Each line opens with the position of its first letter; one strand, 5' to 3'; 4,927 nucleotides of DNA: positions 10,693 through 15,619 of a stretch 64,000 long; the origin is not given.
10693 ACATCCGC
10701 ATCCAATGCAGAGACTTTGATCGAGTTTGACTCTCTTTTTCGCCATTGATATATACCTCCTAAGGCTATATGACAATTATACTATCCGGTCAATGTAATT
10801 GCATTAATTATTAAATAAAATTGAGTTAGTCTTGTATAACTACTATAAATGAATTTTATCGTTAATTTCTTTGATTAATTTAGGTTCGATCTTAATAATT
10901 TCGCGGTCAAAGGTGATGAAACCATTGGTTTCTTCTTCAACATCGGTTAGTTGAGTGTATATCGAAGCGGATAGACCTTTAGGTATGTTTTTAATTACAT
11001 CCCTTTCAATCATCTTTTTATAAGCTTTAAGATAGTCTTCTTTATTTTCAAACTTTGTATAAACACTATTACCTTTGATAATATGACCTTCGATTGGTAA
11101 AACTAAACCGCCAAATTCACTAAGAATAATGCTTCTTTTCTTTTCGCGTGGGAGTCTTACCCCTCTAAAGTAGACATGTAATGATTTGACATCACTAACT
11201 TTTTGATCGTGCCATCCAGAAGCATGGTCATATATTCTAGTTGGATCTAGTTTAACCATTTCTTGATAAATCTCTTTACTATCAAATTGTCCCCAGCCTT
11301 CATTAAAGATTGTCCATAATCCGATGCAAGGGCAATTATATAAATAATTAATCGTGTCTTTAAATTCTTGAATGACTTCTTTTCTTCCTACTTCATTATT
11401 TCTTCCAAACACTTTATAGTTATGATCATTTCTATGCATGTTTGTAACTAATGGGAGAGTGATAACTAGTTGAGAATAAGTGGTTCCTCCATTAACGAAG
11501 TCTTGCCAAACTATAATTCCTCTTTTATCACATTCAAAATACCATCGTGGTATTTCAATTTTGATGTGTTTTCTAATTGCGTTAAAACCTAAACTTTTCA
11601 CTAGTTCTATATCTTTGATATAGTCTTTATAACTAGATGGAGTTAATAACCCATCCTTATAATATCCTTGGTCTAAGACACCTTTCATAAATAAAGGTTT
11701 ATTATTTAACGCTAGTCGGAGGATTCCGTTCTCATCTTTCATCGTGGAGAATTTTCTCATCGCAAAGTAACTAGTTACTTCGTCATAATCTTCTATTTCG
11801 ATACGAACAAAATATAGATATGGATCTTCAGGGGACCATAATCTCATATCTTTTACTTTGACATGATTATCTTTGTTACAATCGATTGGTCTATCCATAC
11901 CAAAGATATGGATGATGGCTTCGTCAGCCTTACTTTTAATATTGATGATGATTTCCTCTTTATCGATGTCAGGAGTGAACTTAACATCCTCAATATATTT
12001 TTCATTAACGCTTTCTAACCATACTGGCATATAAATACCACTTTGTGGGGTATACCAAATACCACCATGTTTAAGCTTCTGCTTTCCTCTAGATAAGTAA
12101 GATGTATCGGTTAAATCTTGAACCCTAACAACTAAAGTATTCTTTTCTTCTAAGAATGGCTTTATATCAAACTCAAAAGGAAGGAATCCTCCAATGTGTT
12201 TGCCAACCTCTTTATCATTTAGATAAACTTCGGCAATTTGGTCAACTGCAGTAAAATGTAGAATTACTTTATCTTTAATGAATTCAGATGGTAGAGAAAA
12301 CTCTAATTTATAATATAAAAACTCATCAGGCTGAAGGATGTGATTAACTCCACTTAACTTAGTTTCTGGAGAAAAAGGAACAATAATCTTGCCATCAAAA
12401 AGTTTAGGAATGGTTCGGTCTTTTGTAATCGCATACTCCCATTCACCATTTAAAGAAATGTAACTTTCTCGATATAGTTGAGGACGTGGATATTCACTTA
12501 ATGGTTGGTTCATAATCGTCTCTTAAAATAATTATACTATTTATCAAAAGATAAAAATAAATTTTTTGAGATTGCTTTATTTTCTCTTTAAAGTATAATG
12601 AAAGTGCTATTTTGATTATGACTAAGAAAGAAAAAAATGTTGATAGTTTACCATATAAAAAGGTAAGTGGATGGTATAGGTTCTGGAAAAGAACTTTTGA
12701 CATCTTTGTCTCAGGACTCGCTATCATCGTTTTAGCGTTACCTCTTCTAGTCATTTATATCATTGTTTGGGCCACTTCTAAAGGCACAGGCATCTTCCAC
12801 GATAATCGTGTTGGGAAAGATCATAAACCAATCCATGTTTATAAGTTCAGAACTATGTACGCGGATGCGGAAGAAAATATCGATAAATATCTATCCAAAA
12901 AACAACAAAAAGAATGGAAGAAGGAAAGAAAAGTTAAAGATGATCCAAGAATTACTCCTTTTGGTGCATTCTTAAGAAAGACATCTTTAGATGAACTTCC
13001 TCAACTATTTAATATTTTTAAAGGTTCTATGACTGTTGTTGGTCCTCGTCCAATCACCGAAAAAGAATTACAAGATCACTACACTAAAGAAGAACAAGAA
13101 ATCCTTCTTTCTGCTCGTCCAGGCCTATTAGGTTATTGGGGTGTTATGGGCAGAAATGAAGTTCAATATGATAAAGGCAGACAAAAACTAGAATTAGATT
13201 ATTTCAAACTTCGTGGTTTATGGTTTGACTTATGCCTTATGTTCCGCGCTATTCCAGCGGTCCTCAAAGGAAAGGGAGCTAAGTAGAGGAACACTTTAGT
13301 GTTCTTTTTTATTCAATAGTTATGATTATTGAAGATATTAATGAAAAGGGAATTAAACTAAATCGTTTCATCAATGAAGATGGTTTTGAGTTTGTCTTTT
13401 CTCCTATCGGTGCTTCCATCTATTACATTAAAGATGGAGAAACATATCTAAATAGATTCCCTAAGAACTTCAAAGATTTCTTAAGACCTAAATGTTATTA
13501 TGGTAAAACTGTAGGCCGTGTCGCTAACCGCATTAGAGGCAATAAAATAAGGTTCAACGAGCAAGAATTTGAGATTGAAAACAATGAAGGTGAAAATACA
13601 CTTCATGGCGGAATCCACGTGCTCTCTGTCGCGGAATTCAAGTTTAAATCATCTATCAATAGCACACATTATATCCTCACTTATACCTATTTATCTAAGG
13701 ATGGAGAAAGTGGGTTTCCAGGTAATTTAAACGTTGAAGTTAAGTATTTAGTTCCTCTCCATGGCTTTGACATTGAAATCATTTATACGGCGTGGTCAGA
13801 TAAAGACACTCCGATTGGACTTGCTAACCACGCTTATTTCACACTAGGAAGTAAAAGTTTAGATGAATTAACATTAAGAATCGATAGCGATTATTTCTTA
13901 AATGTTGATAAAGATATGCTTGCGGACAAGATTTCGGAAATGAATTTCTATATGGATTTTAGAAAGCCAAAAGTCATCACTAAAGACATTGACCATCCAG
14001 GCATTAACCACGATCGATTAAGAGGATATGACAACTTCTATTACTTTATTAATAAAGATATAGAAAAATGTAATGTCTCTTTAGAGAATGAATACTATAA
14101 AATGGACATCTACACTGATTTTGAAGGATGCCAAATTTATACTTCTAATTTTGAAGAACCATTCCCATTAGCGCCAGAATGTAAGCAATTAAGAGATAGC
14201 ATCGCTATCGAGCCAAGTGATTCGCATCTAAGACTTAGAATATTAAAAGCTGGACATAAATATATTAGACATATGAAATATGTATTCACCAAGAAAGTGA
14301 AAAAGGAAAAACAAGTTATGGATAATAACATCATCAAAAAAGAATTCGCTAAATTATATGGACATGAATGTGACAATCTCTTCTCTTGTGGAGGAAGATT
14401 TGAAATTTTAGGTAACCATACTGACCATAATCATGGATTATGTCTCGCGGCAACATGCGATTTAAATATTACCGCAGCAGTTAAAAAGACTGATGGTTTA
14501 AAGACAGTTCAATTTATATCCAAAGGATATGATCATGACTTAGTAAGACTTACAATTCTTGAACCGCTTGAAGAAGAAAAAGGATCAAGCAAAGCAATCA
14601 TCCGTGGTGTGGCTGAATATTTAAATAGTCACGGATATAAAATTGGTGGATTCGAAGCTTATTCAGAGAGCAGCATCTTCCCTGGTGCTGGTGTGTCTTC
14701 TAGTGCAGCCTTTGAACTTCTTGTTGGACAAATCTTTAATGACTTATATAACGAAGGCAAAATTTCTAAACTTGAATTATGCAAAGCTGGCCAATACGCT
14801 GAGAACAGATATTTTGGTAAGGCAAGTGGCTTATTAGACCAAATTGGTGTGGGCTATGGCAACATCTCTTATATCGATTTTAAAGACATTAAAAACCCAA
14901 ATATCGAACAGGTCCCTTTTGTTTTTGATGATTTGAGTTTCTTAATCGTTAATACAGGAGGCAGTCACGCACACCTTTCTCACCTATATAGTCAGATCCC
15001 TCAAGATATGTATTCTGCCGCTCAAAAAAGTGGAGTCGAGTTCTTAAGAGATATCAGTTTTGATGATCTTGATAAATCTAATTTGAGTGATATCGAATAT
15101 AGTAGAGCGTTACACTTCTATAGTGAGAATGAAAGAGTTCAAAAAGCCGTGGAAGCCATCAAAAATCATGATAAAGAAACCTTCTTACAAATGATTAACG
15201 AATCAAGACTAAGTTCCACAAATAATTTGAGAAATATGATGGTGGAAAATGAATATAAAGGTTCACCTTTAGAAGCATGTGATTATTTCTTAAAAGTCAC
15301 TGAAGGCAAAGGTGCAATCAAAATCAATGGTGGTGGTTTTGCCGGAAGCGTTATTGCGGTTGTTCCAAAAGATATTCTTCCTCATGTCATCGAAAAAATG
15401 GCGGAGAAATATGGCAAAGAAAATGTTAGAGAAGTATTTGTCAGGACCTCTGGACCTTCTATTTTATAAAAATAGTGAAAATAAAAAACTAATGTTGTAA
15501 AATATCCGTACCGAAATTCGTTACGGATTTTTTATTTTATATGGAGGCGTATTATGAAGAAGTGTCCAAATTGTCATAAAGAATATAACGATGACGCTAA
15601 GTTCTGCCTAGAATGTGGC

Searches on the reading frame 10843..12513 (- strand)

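Call 80: search_protein_families(library=pfam, proteins=[window:10843-12513:-], max_evalue=0.00001)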
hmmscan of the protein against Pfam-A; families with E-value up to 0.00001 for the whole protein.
window:10843-12513:- (556 aa): 4 families
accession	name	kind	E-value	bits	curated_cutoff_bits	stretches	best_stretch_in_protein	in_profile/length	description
PF02837.24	Glyco_hydro_2_N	-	4.6e-18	66.2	28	1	66-166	67-165/169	Glycosyl hydrolases family 2, sugar binding domain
PF02836.23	Glyco_hydro_2_C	-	3.3e-12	46.6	21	1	267-443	8-173/302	Glycosyl hydrolases family 2, TIM barrel domain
PF22666.2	Glyco_hydro_2_N2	-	2.5e-11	44.4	27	1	67-133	51-119/167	Glycosyl hydrolase 2 galactose-binding domain-like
PF00703.27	Glyco_hydro_2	-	8.2e-08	33.4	23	0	217-253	69-109/109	Glycosyl hydrolases family 2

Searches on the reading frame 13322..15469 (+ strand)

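Call 80: search_protein_families(library=pfam, proteins=[window:13322-15469:+], max_evalue=0.00001)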
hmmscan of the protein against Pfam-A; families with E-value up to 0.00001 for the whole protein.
window:13322-15469:+ (715 aa): 3 families
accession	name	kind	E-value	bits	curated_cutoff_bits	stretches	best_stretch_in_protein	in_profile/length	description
PF01263.26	Aldose_epim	-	2.2e-40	139.4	27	1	16-320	5-298/299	Aldose 1-epimerase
PF10509.15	GalKase_gal_bdg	-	3.1e-14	52.7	23.1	1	340-389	1-49/49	Galactokinase galactose-binding signature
PF00288.32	GHMP_kinases_N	-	3.9e-12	46.6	22.3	1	426-513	2-86/87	GHMP kinases N terminal domain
